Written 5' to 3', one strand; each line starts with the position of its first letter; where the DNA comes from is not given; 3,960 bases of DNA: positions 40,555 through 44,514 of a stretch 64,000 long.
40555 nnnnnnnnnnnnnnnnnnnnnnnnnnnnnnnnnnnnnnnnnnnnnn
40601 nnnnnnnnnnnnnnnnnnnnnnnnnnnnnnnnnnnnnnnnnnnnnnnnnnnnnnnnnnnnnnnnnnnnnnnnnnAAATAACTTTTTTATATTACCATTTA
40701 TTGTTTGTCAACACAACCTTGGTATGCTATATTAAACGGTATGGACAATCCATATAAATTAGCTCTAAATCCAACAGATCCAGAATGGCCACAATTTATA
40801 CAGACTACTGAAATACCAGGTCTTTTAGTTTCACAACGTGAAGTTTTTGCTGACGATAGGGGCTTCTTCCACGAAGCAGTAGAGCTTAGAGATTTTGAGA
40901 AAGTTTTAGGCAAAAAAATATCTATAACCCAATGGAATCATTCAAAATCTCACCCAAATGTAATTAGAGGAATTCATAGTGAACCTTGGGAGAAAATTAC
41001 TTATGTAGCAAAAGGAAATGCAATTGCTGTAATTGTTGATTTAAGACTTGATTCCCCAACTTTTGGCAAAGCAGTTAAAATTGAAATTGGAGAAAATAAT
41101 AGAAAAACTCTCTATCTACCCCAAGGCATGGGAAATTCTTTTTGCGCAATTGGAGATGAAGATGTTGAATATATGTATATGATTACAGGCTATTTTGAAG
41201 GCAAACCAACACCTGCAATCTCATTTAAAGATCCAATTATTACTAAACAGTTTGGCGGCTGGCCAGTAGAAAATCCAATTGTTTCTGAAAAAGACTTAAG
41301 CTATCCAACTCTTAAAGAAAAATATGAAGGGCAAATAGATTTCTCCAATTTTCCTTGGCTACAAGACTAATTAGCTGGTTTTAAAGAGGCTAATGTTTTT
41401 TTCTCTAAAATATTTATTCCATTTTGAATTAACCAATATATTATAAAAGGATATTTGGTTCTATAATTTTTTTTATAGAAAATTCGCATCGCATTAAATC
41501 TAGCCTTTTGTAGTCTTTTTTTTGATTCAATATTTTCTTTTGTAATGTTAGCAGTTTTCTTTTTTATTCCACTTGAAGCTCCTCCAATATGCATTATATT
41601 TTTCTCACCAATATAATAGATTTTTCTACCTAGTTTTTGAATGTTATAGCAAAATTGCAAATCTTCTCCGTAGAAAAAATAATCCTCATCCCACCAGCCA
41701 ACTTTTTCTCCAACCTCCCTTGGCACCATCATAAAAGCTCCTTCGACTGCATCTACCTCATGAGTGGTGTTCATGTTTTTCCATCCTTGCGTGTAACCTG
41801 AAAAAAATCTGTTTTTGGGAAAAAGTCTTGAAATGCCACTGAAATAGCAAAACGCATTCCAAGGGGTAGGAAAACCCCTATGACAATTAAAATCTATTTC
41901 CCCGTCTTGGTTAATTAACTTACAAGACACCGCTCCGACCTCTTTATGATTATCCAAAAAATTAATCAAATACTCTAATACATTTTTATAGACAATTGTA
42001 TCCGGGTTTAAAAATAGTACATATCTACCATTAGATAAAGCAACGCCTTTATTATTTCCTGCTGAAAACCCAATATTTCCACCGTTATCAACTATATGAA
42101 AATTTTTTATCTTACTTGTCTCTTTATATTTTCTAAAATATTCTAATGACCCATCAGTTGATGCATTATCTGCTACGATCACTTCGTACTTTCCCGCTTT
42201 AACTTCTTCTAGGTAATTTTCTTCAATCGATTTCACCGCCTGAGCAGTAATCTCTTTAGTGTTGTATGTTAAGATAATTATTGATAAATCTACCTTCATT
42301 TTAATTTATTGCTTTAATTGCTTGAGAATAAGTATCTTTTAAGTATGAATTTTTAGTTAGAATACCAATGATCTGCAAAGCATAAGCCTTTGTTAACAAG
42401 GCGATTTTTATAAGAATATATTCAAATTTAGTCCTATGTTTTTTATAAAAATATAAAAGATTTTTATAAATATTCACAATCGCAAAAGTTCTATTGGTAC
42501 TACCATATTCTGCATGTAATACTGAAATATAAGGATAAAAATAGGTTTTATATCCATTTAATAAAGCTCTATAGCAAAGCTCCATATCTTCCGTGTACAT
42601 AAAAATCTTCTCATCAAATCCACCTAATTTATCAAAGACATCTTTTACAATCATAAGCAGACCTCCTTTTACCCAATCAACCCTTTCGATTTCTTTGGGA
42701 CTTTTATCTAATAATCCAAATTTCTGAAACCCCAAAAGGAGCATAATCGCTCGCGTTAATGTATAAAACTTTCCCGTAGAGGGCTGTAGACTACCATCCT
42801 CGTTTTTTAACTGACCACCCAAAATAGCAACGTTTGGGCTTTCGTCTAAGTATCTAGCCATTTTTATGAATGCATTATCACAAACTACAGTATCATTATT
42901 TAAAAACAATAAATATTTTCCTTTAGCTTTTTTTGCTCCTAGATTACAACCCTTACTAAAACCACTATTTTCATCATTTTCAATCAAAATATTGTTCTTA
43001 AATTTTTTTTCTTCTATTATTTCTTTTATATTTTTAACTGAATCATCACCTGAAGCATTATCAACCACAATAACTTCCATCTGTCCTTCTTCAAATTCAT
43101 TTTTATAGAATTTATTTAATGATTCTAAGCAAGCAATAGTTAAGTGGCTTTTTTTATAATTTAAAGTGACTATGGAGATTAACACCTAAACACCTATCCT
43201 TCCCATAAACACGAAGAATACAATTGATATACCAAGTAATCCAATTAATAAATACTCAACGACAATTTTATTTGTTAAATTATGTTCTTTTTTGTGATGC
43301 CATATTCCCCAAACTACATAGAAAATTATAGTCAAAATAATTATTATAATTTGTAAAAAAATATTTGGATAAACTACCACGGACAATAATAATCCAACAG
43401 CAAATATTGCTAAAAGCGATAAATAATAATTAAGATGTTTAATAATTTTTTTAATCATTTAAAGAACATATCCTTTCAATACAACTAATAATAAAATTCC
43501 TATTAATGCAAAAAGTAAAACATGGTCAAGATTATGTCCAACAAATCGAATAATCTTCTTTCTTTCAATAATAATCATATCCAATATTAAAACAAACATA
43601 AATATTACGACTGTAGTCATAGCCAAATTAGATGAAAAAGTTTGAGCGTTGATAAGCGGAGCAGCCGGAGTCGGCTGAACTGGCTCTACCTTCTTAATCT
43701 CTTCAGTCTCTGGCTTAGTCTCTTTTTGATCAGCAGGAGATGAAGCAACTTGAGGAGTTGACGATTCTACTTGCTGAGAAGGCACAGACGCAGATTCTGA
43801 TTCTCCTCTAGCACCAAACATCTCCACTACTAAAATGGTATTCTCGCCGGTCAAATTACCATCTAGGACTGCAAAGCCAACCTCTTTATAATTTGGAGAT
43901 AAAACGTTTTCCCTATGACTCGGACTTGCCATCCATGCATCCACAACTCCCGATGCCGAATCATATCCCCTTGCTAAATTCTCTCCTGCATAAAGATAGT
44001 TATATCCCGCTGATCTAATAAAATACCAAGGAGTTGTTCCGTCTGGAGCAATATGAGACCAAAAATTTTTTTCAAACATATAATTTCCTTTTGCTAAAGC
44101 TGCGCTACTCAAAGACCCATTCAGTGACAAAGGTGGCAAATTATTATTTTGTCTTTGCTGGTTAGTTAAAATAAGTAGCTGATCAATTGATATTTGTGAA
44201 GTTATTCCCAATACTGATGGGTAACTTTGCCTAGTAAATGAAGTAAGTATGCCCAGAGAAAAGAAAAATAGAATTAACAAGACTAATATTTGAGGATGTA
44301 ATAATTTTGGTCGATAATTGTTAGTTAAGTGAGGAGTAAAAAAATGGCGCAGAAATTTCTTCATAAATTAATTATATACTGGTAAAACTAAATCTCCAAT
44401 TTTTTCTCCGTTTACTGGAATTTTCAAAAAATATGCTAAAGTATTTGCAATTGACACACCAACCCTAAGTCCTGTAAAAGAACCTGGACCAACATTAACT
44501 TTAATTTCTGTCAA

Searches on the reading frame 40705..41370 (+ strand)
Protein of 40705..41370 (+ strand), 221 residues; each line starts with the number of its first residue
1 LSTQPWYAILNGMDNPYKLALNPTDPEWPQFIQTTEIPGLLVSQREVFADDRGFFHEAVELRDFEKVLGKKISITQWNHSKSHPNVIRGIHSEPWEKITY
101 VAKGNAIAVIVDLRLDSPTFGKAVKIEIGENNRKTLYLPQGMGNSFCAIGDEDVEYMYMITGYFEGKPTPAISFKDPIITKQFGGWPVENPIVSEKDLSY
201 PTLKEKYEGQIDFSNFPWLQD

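Call 38: search_protein_families(library=pfam, proteins=[window:40705-41370:+], max_evalue=0.001)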
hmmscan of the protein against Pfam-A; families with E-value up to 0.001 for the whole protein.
window:40705-41370:+ (221 aa): 1 family
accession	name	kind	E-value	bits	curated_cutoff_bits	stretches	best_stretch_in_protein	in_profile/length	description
PF00908.23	dTDP_sugar_isom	-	4.3e-39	134.4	27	1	35-205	2-168/168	dTDP-4-dehydrorhamnose 3,5-epimerase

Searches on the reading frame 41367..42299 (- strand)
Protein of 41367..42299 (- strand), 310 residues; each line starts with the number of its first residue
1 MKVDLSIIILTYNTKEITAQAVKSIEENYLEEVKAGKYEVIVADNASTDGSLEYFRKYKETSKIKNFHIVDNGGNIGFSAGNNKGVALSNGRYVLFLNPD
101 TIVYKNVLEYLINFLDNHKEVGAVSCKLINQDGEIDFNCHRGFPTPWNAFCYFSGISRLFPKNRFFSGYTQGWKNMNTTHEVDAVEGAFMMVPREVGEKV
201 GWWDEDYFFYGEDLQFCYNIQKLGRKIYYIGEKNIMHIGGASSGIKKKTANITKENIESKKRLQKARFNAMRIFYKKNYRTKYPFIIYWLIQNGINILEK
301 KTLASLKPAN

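Call 38: search_protein_families(library=pfam, proteins=[window:41367-42299:-], max_evalue=0.001)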
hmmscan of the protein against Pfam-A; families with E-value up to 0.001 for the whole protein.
window:41367-42299:- (310 aa): 4 families
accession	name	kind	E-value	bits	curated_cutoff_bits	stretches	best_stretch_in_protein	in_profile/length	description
PF00535.33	Glycos_transf_2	-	8.2e-24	84.9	23.3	1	6-168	1-154/168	Glycosyl transferase family 2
PF13641.12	Glyco_tranf_2_3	-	3.5e-10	40.7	27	1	5-238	3-212/230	Glycosyltransferase like family 2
PF13632.12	Glyco_trans_2_3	-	9.7e-09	35.8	27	1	93-239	1-124/198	Glycosyl transferase family group 2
PF13712.12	Glyco_tranf_2_5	-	3.2e-08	34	27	1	78-229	41-179/210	Glycosyltransferase like family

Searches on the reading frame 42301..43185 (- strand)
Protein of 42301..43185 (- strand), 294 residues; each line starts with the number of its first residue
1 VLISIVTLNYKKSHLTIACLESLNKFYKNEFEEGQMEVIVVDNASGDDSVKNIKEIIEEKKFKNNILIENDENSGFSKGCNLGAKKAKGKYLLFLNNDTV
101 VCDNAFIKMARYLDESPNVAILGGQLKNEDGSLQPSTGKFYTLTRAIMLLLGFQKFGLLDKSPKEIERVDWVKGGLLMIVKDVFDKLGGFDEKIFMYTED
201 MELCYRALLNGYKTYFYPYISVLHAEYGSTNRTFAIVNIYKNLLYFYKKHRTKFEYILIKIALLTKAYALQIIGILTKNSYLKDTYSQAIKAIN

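Call 38: search_protein_families(library=pfam, proteins=[window:42301-43185:-], max_evalue=0.001)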
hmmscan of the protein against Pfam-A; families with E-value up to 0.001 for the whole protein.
window:42301-43185:- (294 aa): 6 families
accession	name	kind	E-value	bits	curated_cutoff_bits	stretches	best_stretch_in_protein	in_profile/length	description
PF00535.33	Glycos_transf_2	-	2.2e-20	73.7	23.3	1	4-141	1-131/168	Glycosyl transferase family 2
PF13641.12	Glyco_tranf_2_3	-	9.8e-14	52.4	27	1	14-225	14-212/230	Glycosyltransferase like family 2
PF10111.15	Glyco_tranf_2_2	-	2.7e-11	43.9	27.3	1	25-208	24-200/276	Glycosyltransferase like family 2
PF13632.12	Glyco_trans_2_3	-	7.5e-09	36.1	27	1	92-230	2-128/198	Glycosyl transferase family group 2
PF13712.12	Glyco_tranf_2_5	-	1.2e-05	25.6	27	1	45-216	11-179/210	Glycosyltransferase like family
PF02709.20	Glyco_transf_7C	-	0.00011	22.2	23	1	173-219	20-67/78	N-terminal domain of galactosyltransferase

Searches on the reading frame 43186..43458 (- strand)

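Call 85: search_protein_families(library=ncbifam, proteins=[window:43186-43458:-], max_evalue=1)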
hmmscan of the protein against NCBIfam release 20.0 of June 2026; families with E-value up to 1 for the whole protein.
window:43186-43458:- (90 aa): 3 families
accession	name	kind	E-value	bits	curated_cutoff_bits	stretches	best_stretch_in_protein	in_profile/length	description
NF033560.1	merT_RC607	exception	0.065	13.6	130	1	16-65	31-80/97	mercuric transport protein MerT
TIGR04143.1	VPxxxP_CTERM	domain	0.33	10.9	30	0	70-83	8-21/25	VPXXXP-CTERM sorting domain-containing protein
NF038218.1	IcmG_DotF_IVB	equivalog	0.48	10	200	1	31-65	49-83/266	type IVB secretion system protein IcmG/DotF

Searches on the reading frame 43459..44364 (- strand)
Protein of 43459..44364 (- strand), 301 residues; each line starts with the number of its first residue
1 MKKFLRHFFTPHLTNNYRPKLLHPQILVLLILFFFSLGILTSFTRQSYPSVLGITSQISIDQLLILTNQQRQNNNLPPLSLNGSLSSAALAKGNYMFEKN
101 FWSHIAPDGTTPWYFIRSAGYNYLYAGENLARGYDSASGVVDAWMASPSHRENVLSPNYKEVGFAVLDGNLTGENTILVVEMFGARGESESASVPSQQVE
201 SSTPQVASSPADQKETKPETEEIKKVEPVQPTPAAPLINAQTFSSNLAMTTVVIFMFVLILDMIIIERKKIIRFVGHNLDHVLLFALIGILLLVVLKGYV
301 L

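Call 20: search_protein_families(library=pfam, proteins=[window:43459-44364:-], max_evalue=0.01)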
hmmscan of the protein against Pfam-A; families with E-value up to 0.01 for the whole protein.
window:43459-44364:- (301 aa): 1 family
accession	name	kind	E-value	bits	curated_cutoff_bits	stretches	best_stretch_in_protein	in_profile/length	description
PF00188.32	CAP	-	1.6e-18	68.1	21.1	1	66-170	3-106/117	Cysteine-rich secretory protein family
